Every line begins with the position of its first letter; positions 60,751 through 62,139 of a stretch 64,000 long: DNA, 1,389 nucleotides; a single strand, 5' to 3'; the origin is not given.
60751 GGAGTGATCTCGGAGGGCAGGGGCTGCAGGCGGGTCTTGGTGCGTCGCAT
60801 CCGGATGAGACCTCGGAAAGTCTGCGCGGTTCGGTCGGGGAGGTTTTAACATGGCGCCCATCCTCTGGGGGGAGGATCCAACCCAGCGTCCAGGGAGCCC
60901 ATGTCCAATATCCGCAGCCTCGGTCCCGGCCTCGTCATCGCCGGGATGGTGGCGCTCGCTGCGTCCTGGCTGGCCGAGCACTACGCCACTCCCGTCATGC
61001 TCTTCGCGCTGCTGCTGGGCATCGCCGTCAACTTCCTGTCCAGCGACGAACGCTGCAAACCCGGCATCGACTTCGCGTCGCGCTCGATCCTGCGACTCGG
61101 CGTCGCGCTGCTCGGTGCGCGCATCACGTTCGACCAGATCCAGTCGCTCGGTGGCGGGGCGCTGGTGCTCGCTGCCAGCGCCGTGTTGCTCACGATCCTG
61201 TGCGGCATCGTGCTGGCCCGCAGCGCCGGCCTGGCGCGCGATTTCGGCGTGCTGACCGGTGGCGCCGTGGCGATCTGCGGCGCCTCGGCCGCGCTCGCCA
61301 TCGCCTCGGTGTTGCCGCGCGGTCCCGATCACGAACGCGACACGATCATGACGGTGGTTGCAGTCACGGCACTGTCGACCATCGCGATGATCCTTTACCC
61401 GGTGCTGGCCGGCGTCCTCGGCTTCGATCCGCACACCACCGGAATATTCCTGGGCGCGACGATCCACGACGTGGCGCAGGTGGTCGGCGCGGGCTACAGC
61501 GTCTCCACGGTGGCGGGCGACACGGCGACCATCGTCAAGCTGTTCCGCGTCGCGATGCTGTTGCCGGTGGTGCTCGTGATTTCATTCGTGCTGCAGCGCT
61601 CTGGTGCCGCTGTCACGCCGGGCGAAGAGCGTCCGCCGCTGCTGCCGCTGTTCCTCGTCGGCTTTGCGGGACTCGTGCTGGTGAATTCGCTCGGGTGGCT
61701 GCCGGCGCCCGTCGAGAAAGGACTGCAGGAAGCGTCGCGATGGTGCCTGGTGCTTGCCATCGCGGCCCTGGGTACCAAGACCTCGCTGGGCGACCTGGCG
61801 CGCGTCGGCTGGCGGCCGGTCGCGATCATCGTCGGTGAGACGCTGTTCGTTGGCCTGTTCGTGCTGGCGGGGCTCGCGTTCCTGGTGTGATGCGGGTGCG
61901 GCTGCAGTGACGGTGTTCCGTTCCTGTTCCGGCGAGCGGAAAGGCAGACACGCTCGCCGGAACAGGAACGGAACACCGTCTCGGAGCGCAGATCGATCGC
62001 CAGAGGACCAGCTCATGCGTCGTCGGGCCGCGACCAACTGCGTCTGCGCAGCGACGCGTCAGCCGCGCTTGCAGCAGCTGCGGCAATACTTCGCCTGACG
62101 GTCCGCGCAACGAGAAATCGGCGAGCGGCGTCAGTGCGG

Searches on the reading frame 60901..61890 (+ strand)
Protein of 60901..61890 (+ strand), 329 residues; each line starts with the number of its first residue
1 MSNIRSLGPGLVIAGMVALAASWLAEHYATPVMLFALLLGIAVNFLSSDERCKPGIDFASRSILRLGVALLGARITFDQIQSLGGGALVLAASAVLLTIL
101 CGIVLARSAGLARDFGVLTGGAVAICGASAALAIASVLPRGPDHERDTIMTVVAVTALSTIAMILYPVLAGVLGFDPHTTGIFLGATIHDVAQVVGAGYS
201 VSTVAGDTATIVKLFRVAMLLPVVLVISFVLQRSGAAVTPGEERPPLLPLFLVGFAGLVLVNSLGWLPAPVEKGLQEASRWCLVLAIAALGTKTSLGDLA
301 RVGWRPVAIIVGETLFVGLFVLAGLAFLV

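Call 45: search_protein_families(library=pfam, proteins=[window:60901-61890:+], max_evalue=0.01)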
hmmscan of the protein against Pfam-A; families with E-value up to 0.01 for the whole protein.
window:60901-61890:+ (329 aa): 1 family
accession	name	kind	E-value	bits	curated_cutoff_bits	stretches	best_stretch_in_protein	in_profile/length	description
PF03601.19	Cons_hypoth698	-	2e-71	240.8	24.5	1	9-308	1-302/304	Conserved hypothetical protein 698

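Call 66: find_encoding_contigs(protein=window:60901-61890:+, flank=10000, max_places=4)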
Protein window:60901-61890:+ (329 aa): no gene with exactly this product is on record in the collection.
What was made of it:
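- Tried and rejected: Looking up a window protein to identify the source contig failed (call 66).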

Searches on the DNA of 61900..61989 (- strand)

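Call 34: build_rna_model(alignment_id=A4)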
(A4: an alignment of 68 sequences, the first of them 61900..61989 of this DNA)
Model R1 built from alignment A4 (68 sequences, 103 columns); structure: RNAalifold consensus.
model positions 90; base pairs 28; branch points 0; effective number of sequences 2.62; information 0.633 bits per position. Calibrated on 0.2 Mb of random sequence (short: E-values are rough).
structure used (alignment columns):
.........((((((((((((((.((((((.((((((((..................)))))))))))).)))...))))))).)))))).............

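Call 35: search_with_rna_model(model_id=R1, source=window, filters=off, max_evalue=10)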
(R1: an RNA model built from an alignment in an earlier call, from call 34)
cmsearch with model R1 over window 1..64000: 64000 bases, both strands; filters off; matches with E-value up to 10: 68.
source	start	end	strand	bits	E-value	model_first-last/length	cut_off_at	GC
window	51953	52042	+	97.7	1.7e-24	1-90/90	no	0.69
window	61900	61989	-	82.4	2.7e-20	1-90/90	no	0.66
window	51818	51908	-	81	6.5e-20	1-90/90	no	0.66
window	33603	33692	+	76.5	1.1e-18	1-90/90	no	0.66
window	40889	40979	+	70.5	5.2e-17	1-90/90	no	0.67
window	51953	52042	-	54.8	1e-12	1-90/90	no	0.69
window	61900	61989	+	48.1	7.3e-11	1-90/90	no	0.66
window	51818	51908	+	42.2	2.9e-09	1-90/90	no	0.66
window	40889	40979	-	34.5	3.8e-07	1-90/90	no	0.67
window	33603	33692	-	33.2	8.8e-07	1-90/90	no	0.66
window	52061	52156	+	30.7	4.3e-06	1-90/90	no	0.7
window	22956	23059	-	17.2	0.021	11-80/90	no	0.74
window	22958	23057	+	17.1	0.023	13-78/90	no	0.74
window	51795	51817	-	15.1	0.081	34-57/90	no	0.7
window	30551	30610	-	13.3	0.26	1-90/90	no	0.7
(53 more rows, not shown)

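Call 37: search_with_rna_model(model_id=R1, sources=[L001, L002, L003, L004, L005, L006, L007, L008, L009, L010, L011, L012, L013, L014, L015, L016, L017, L018, L019, L020, L021, L022, L023, L024, L025, L026, L027, L028, L029, L030, L031, L032, L033, L034, L035, L036, L037, L038, L039, L040, L041, L042, L043, L044, L045, L046, L047, L048, L049, L050, L051, L052, L053, L054, L055, L056, L057, L058, L059, L060, L061, L062, L063, L064, L065, L066, L067, L068, L069, L070, L071, L072, L073, L074, L075, L076, L077, L078, L079, L080, L081, L083, L084, L085, L086, L087, L088, L089, L090, L091, L092, L093, L094, L095, L096, L097, L098, L099, L100], max_evalue=0.001)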
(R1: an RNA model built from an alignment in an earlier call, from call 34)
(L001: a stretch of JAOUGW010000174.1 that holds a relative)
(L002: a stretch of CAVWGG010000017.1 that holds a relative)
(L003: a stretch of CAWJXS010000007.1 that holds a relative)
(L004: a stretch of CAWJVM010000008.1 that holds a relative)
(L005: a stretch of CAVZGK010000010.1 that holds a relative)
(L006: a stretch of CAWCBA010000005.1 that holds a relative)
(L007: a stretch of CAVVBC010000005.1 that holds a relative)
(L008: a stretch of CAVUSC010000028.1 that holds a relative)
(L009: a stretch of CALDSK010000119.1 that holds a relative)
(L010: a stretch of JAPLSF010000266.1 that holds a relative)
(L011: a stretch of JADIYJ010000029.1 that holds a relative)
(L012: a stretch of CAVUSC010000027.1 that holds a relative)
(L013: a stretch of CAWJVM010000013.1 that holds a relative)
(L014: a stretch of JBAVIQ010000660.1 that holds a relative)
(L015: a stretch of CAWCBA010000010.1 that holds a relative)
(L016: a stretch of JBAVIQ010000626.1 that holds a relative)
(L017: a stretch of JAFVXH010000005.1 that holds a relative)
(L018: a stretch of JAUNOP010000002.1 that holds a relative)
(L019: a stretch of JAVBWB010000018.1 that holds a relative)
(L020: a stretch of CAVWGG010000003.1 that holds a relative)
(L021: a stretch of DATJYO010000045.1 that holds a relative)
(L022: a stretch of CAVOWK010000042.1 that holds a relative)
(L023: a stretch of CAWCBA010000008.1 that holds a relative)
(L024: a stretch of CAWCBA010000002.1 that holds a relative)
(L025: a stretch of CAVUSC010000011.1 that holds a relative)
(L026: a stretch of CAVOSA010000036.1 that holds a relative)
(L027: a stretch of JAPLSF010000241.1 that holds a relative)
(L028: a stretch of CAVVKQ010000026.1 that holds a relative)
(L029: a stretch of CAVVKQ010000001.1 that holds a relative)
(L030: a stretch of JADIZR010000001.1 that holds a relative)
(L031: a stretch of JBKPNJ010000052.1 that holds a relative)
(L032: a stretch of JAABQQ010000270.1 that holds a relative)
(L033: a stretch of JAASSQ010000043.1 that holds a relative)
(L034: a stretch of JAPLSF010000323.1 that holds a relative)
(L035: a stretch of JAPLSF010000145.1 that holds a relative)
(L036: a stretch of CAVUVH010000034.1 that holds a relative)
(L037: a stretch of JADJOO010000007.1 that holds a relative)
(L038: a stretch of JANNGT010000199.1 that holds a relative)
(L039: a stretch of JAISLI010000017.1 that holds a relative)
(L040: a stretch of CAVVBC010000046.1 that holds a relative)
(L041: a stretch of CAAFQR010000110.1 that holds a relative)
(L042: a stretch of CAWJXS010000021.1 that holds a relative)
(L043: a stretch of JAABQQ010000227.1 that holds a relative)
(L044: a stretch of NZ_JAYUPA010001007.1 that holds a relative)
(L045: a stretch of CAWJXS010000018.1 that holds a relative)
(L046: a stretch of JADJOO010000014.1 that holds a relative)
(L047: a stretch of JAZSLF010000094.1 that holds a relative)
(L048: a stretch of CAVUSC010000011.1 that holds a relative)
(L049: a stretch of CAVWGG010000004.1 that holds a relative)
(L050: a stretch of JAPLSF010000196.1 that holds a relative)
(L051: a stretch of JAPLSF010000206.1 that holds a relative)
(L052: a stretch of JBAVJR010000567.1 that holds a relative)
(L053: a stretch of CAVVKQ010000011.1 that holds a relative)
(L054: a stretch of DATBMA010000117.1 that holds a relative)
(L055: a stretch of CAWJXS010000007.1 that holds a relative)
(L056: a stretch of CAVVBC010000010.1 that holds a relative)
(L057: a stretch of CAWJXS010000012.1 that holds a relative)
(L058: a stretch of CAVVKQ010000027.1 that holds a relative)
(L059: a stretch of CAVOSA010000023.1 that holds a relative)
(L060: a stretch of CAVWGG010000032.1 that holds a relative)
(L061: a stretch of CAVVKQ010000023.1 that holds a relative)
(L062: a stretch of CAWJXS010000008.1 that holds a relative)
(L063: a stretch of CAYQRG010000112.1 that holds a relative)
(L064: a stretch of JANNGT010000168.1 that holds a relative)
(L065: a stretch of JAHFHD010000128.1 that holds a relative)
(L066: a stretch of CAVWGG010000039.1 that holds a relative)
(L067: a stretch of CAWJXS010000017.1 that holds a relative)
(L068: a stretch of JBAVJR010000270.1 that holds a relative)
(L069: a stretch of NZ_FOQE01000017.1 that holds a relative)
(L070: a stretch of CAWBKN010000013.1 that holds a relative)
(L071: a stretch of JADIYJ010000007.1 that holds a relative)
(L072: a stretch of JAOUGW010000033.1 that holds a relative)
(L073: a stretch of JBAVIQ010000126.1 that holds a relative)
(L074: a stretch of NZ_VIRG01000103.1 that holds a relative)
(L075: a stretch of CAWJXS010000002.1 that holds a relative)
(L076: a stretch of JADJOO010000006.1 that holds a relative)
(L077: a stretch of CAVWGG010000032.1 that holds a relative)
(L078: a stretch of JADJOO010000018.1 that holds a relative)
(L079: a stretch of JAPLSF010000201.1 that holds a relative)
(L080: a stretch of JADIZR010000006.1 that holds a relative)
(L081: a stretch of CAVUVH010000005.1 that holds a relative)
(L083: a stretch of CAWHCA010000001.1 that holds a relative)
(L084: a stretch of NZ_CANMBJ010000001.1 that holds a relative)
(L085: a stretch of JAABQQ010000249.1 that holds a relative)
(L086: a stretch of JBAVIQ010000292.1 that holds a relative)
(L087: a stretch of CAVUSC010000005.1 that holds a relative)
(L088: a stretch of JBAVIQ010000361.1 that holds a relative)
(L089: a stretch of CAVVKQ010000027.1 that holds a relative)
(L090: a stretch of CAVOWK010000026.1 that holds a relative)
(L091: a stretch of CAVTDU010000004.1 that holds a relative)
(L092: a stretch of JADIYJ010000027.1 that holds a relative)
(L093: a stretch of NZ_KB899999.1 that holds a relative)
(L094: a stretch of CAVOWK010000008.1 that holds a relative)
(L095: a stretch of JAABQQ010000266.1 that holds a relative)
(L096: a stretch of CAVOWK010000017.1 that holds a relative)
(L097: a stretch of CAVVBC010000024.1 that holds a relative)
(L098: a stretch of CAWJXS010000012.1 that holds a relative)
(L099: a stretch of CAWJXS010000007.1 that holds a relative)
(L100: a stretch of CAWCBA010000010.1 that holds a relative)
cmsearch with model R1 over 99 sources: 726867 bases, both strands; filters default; matches with E-value up to 0.001: 234.
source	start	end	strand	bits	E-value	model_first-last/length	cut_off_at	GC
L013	725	814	+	103.6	4.7e-25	1-90/90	no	0.66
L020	7829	7918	-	103.5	5.1e-25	1-90/90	no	0.7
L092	3075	3164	+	103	7.1e-25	1-90/90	no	0.67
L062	2406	2495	-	102.5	9.3e-25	1-90/90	no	0.66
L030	6390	6479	-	102.3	1.1e-24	1-90/90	no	0.64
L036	3609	3698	+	102.2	1.1e-24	1-90/90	no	0.71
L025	6755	6844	+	101.8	1.5e-24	1-90/90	no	0.68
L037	6890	6979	+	101.7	1.6e-24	1-90/90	no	0.66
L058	2920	3009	+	101.6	1.7e-24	1-90/90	no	0.63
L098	4902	4991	-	101.1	2.3e-24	1-90/90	no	0.63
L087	83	172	+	100.9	2.6e-24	1-90/90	no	0.67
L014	7142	7231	-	99.9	5.1e-24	1-90/90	no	0.7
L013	482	571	-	99.5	6.4e-24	1-90/90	no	0.62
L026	6312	6401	-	99.4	6.6e-24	1-90/90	no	0.68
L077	645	734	+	99.2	7.6e-24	1-90/90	no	0.7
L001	284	373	+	98.9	9e-24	1-90/90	no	0.68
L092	2812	2901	-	98.5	1.2e-23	1-90/90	no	0.69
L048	4598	4687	-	97.9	1.7e-23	1-90/90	no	0.68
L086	565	654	-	97.8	1.8e-23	1-90/90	no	0.62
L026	6456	6545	+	97.7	1.9e-23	1-90/90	no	0.66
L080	6195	6284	+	97.7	2e-23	1-90/90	no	0.7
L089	1757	1846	-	97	3.1e-23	1-90/90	no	0.68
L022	7482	7571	+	96.6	3.9e-23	1-90/90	no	0.67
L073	3201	3290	-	96.1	5.4e-23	1-90/90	no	0.68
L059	1011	1100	+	95.9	6.2e-23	1-90/90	no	0.67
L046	226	315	-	95.9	6.2e-23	1-90/90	no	0.69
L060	3711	3800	+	95.6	7.6e-23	1-90/90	no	0.67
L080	5945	6034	-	95.4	8.3e-23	1-90/90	no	0.61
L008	2885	2974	+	95.4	8.4e-23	1-90/90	no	0.63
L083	3167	3256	-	95.4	8.4e-23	1-90/90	no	0.63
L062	2647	2736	+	94.9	1.2e-22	1-90/90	no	0.7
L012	5035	5124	+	94.7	1.3e-22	1-90/90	no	0.67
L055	5565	5654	+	94.6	1.4e-22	1-90/90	no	0.67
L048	4738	4827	+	94.3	1.7e-22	1-90/90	no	0.69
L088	6616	6705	-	94.3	1.7e-22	1-90/90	no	0.63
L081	1342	1431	+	93.8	2.3e-22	1-90/90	no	0.71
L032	6743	6832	-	93.7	2.5e-22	1-90/90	no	0.68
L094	5514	5603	+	93.6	2.6e-22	1-90/90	no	0.67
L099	5812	5901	-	93.6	2.7e-22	1-90/90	no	0.59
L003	3919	4008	-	93.6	2.7e-22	1-90/90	no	0.66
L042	4519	4608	+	93.6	2.7e-22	1-90/90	no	0.66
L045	1409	1498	+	93.6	2.7e-22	1-90/90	no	0.66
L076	7877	7965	+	93.6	2.7e-22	1-90/90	no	0.66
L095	4394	4483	-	93.4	2.9e-22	1-90/90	no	0.62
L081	1063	1152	-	93.2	3.3e-22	1-90/90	no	0.64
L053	7380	7469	-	93.2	3.4e-22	1-90/90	no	0.63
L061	4193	4282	-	93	3.9e-22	1-90/90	no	0.67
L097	7617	7706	-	93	3.9e-22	1-90/90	no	0.64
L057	7275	7364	+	92.8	4.5e-22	1-90/90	no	0.64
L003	4024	4113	+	92.5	5.4e-22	1-90/90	no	0.7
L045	1304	1393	-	92.5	5.4e-22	1-90/90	no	0.7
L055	5460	5549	-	92.5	5.4e-22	1-90/90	no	0.7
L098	5195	5284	+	92.4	5.6e-22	1-90/90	no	0.67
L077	505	594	-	92.4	5.7e-22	1-90/90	no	0.67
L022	7070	7159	-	92.3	6.2e-22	1-90/90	no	0.66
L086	1878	1967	+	92.2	6.3e-22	1-90/90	no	0.61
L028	2894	2983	+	92.1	6.7e-22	1-90/90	no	0.66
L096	5145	5234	-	92.1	7e-22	1-90/90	no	0.68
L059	613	702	-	91.9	7.7e-22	1-90/90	no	0.64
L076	7544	7633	-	91.6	9.2e-22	1-90/90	no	0.66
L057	7170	7259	-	91.1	1.3e-21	1-90/90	no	0.69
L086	1449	1538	-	91.1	1.3e-21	1-90/90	no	0.56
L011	7429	7518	+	91.1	1.3e-21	1-90/90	no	0.68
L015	2495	2584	-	91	1.3e-21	1-90/90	no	0.62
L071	1451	1539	+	91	1.3e-21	1-90/90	no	0.69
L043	4993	5082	+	90.8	1.5e-21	1-90/90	no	0.67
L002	1992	2081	+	90.5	1.8e-21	1-90/90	no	0.66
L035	5207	5296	+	90.3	2.1e-21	1-90/90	no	0.71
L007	706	795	+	90.2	2.3e-21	1-90/90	no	0.71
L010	5935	6024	+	90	2.7e-21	1-90/90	no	0.64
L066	1232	1321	-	89.8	2.9e-21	1-90/90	no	0.67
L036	3314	3404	-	88.9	5.2e-21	1-90/90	no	0.66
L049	3932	4021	-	88.5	6.5e-21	1-90/90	no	0.62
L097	7722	7811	+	88.4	7.2e-21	1-90/90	no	0.68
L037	6623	6712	-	88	8.9e-21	1-90/90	no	0.61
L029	3025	3114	+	87.5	1.2e-20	1-90/90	no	0.63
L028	1674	1763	-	87.5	1.3e-20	1-90/90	no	0.62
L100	6830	6919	+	87.3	1.4e-20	1-90/90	no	0.68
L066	1369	1458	+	87.2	1.5e-20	1-90/90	no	0.68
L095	4710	4799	+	86.9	1.8e-20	1-90/90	no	0.67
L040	3317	3406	+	86.4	2.4e-20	1-90/90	no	0.67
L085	6949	7041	-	85.9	3.4e-20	1-90/90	no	0.7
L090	3557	3646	+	85.9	3.4e-20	1-90/90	no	0.68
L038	3613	3702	+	85.9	3.5e-20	1-90/90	no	0.63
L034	1324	1413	-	85.4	4.8e-20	1-90/90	no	0.69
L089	1896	1987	+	84.9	6.4e-20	1-90/90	no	0.67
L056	719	808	+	84.5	8.5e-20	1-90/90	no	0.66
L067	4992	5081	+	84.4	8.9e-20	1-90/90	no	0.73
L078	1301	1390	-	84.2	1e-19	1-90/90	no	0.71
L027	3171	3260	+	83.5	1.5e-19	1-90/90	no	0.69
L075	2331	2419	-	83.5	1.6e-19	1-90/90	no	0.67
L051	2777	2866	+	83.4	1.7e-19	1-90/90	no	0.62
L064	667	756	+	83.1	2e-19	1-90/90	no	0.67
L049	5531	5618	+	83.1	2.1e-19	1-90/90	no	0.58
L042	4415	4503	-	82.5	3e-19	1-90/90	no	0.69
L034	1733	1822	+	82.4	3.1e-19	1-90/90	no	0.62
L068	1474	1563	-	81.8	4.6e-19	1-90/90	no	0.64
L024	2506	2595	+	81.7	4.9e-19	1-90/90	no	0.66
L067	4786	4874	-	81.6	5e-19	1-90/90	no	0.7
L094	5091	5180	-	81.3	6.2e-19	1-90/90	no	0.66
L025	6618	6708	-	80.9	8.3e-19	1-90/90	no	0.7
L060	2320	2409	-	80.2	1.2e-18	1-90/90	no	0.63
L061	4369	4458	+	79.6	1.8e-18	1-90/90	no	0.68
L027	2921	3009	-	79.2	2.3e-18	1-90/90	no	0.69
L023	6042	6130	-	76.8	1.1e-17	1-90/90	no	0.63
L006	4576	4665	+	76.5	1.3e-17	1-90/90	no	0.66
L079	675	764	+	76.5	1.3e-17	1-90/90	no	0.66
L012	4648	4737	-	76.4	1.4e-17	1-90/90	no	0.61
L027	3046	3136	+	74.4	4.9e-17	1-90/90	no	0.59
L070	1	76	+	72.8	1.4e-16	15-90/90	5'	0.67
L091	660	747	+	71.6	2.9e-16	1-90/90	no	0.68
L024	2395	2479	-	68.9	1.6e-15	1-90/90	no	0.66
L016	1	70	+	67.4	4.2e-15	21-90/90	5'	0.64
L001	284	373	-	64.6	2.4e-14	1-90/90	no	0.68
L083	3493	3578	+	64.5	2.6e-14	1-90/90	no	0.6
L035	4796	4884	-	63.9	3.8e-14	1-90/90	no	0.53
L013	725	814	-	62.9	6.9e-14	1-90/90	no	0.66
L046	226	315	+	62.4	9.8e-14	1-90/90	no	0.69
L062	2406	2495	+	61.9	1.3e-13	1-90/90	no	0.66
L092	3075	3164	-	61.8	1.4e-13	1-90/90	no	0.67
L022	7482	7571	-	61.7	1.5e-13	1-90/90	no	0.67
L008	2885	2974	-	61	2.3e-13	1-90/90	no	0.63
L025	6755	6844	-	60.9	2.5e-13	1-90/90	no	0.68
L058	2920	3009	-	60.7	2.8e-13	1-90/90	no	0.63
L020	7829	7918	+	60.6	3e-13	1-90/90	no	0.7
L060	3711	3800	-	60.3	3.7e-13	1-90/90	no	0.67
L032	6743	6832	+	60.2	3.9e-13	1-90/90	no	0.68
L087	83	172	-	60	4.5e-13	1-90/90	no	0.67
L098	4902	4991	+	59.6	5.6e-13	1-90/90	no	0.63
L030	6390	6479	+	59.5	6.2e-13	1-90/90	no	0.64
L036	3609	3698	-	59.4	6.2e-13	1-90/90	no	0.71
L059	1011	1100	-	59.1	7.8e-13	1-90/90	no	0.67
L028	2894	2983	-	59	8.2e-13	1-90/90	no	0.66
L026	6312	6401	+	58.4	1.2e-12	1-90/90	no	0.68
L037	6890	6979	-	58.4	1.2e-12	1-90/90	no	0.66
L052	1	66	-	58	1.6e-12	1-66/90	3'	0.67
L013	482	571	+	57.8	1.8e-12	1-90/90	no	0.62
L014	7142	7231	+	57.5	2.1e-12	1-90/90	no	0.7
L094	5514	5603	-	57.3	2.4e-12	1-90/90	no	0.67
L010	5935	6024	-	57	2.9e-12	1-90/90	no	0.64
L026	6456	6545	-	57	3e-12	1-90/90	no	0.66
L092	2812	2901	+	56.9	3.2e-12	1-90/90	no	0.69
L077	645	734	-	56.5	4.1e-12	1-90/90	no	0.7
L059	613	702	+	56.2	4.9e-12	1-90/90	no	0.64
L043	4993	5082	-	56.2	5e-12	1-90/90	no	0.67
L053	7380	7469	+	55.5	7.6e-12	1-90/90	no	0.63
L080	5945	6034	+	55.3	8.7e-12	1-90/90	no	0.61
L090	3557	3646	-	55.1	9.5e-12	1-90/90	no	0.68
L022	7070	7159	+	54.9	1.1e-11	1-90/90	no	0.66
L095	4394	4483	+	54.8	1.2e-11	1-90/90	no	0.62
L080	6195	6284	-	54.6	1.3e-11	1-90/90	no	0.7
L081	1342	1431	-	54.2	1.7e-11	1-90/90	no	0.71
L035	5207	5296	-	54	2e-11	1-90/90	no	0.71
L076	7877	7965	-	53.9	2.1e-11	1-90/90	no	0.66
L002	1992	2081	-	53.8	2.2e-11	1-90/90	no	0.66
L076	7544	7633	+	53.5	2.6e-11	1-90/90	no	0.66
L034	1324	1413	+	53.4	2.8e-11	1-90/90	no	0.69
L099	5812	5901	+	53.1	3.4e-11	1-90/90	no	0.59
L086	1449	1538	+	53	3.6e-11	1-90/90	no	0.56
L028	1674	1763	+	53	3.7e-11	1-90/90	no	0.62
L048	4598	4687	+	52.9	3.9e-11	1-90/90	no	0.68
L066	1232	1321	+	52.2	6.3e-11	1-90/90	no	0.67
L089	1757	1846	+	52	7.1e-11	1-90/90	no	0.68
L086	565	654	+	51.7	8.6e-11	1-90/90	no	0.62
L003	4024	4113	-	51.6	8.9e-11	1-90/90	no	0.7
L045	1304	1393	+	51.6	8.9e-11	1-90/90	no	0.7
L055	5460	5549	+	51.6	8.9e-11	1-90/90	no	0.7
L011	7429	7518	-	51.5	9.6e-11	1-90/90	no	0.68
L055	5565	5654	-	51.4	9.8e-11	1-90/90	no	0.67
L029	3025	3114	-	51.2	1.2e-10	1-90/90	no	0.63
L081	1063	1152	+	50.7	1.6e-10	1-90/90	no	0.64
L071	1451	1539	-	50.6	1.6e-10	1-90/90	no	0.69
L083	3167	3256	+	50.6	1.7e-10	1-90/90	no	0.63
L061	4193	4282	+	50.4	1.8e-10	1-90/90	no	0.67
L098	5195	5284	-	50.4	1.9e-10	1-90/90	no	0.67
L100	6830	6919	-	50.4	1.9e-10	1-90/90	no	0.68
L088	6616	6705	+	50.4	1.9e-10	1-90/90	no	0.63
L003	3919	4008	+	50.3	2e-10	1-90/90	no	0.66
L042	4519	4608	-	50.3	2e-10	1-90/90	no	0.66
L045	1409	1498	-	50.3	2e-10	1-90/90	no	0.66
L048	4738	4827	-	50.3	2e-10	1-90/90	no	0.69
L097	7617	7706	+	50.2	2.1e-10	1-90/90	no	0.64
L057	7275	7364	-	50.1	2.3e-10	1-90/90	no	0.64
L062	2647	2736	-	50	2.4e-10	1-90/90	no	0.7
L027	3172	3260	-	50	2.4e-10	1-90/90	no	0.7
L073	3201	3290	+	49.7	2.9e-10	1-90/90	no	0.68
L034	1733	1822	-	49.7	3e-10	1-90/90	no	0.62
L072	7945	8000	+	49.4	3.6e-10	1-56/90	3'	0.62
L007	706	795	-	49.3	3.9e-10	1-90/90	no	0.71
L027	2921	3009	+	49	4.7e-10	1-90/90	no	0.69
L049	3932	4021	+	48.2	7.4e-10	1-90/90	no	0.62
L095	4710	4799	-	47.8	9.7e-10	1-90/90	no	0.67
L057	7170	7259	+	47.8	1e-09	1-90/90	no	0.69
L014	7397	7457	+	47.4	1.3e-09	1-61/90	3'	0.64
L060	2320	2409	+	47.3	1.4e-09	1-90/90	no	0.63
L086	1878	1967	-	46.8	1.9e-09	1-90/90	no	0.61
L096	5145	5234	+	46.5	2.2e-09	1-90/90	no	0.68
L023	6042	6130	+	45.9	3.3e-09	1-90/90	no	0.63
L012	5035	5124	-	45.2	5.1e-09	1-90/90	no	0.67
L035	4796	4884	+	45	5.8e-09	1-90/90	no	0.53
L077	505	594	+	44.6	7.3e-09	1-90/90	no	0.67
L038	3613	3702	-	44.2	9.7e-09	1-90/90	no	0.63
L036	3314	3404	+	43.8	1.2e-08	1-90/90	no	0.66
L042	4415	4503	+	43.8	1.2e-08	1-90/90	no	0.69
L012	4648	4737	+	43.7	1.3e-08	1-90/90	no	0.61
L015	2495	2584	+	43.6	1.4e-08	1-90/90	no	0.62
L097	7722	7811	-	42.8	2.3e-08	1-90/90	no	0.68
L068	1474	1563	+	42.5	2.8e-08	1-90/90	no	0.64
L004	7862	7951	-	42.5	2.9e-08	1-90/90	no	0.67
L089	1896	1987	-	42.5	2.9e-08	1-90/90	no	0.67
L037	6623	6712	+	42.4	3.1e-08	1-90/90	no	0.61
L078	1301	1390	+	42.3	3.1e-08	1-90/90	no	0.71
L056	719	808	-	42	3.9e-08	1-90/90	no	0.66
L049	5531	5618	-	42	3.9e-08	1-90/90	no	0.58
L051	2777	2866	-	41.3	5.8e-08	1-90/90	no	0.62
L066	1369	1458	-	41.1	6.6e-08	1-90/90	no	0.68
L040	3317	3406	-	40.3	1.1e-07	1-90/90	no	0.67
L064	667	756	-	40.2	1.2e-07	1-90/90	no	0.67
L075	2331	2419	+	39.7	1.6e-07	1-90/90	no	0.67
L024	2506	2595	-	38.6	3.2e-07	1-90/90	no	0.66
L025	6618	6708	+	38.1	4.6e-07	1-90/90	no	0.7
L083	3493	3578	-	37.8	5.5e-07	1-90/90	no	0.6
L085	6949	7041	+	37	9.3e-07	1-90/90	no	0.7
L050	1038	1073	-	36.8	1e-06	28-63/90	no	0.72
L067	4786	4874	+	36.6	1.1e-06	1-90/90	no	0.7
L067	4992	5081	-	35.6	2.1e-06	1-90/90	no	0.73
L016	1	70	-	34.1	5.5e-06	1-70/90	3'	0.64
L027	3046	3136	-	33.9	6.3e-06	1-90/90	no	0.59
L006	4576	4665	-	33.2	1e-05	1-90/90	no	0.66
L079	675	764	-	33.2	1e-05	1-90/90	no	0.66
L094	5103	5168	+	33.2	1e-05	13-78/90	no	0.64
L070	1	76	-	32.8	1.3e-05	1-76/90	3'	0.67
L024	2395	2479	+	32.2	1.9e-05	1-90/90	no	0.66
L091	660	747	-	29.4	0.00011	1-90/90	no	0.68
